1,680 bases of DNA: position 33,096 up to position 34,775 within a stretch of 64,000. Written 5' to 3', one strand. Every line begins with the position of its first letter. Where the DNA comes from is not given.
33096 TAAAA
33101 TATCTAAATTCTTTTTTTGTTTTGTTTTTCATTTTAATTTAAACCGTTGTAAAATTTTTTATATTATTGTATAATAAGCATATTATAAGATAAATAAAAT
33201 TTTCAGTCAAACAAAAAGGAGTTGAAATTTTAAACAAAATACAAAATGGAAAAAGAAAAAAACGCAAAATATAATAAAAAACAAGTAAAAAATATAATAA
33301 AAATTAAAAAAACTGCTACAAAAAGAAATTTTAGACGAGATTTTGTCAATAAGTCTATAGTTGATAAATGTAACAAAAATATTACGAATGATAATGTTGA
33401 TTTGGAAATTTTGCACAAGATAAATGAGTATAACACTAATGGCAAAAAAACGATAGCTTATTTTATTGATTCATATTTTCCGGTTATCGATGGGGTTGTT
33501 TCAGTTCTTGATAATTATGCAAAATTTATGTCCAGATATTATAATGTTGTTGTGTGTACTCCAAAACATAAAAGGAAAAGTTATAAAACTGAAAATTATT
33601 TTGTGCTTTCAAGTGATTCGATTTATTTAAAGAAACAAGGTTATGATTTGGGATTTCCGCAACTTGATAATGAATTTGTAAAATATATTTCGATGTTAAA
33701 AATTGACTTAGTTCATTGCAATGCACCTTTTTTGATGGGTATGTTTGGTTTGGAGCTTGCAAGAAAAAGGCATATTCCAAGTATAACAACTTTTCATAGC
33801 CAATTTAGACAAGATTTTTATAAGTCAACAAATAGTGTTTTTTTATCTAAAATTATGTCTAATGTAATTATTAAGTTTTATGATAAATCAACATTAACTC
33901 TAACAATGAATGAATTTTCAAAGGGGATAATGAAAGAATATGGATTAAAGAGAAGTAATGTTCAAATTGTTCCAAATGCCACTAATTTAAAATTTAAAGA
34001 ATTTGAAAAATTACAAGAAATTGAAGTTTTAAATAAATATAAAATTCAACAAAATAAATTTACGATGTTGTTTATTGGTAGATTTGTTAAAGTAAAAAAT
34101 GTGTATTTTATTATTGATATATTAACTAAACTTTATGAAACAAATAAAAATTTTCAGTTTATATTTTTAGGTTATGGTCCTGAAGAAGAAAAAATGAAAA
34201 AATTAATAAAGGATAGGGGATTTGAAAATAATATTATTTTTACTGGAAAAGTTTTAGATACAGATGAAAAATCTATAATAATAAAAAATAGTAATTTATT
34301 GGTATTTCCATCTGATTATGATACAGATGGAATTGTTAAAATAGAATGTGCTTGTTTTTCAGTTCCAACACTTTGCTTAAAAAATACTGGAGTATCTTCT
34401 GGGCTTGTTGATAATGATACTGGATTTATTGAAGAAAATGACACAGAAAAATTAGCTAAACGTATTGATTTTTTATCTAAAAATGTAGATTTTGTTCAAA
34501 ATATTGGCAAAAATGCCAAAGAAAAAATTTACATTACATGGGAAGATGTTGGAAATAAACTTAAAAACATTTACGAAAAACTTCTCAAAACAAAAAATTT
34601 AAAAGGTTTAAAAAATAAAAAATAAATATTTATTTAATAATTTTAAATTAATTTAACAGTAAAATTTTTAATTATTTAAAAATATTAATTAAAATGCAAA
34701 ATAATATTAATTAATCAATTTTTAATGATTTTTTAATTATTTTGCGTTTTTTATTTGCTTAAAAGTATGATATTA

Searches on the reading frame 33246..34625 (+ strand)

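Call 65: search_protein_families(library=pfam, proteins=[window:33246-34625:+], max_evalue=0.00001)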
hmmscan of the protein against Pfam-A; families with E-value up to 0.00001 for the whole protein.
window:33246-34625:+ (459 aa): 3 families
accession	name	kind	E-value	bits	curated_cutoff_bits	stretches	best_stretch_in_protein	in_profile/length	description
PF00534.26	Glycos_transf_1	-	1.6e-28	99.9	26.4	1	263-426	7-171/172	Glycosyl transferases group 1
PF13439.12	Glyco_transf_4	-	9.1e-19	68.6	28.5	1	82-249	2-169/170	Glycosyltransferase Family 4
PF13692.12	Glyco_trans_1_4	-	3e-18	66.9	27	1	272-412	2-141/142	Glycosyl transferases group 1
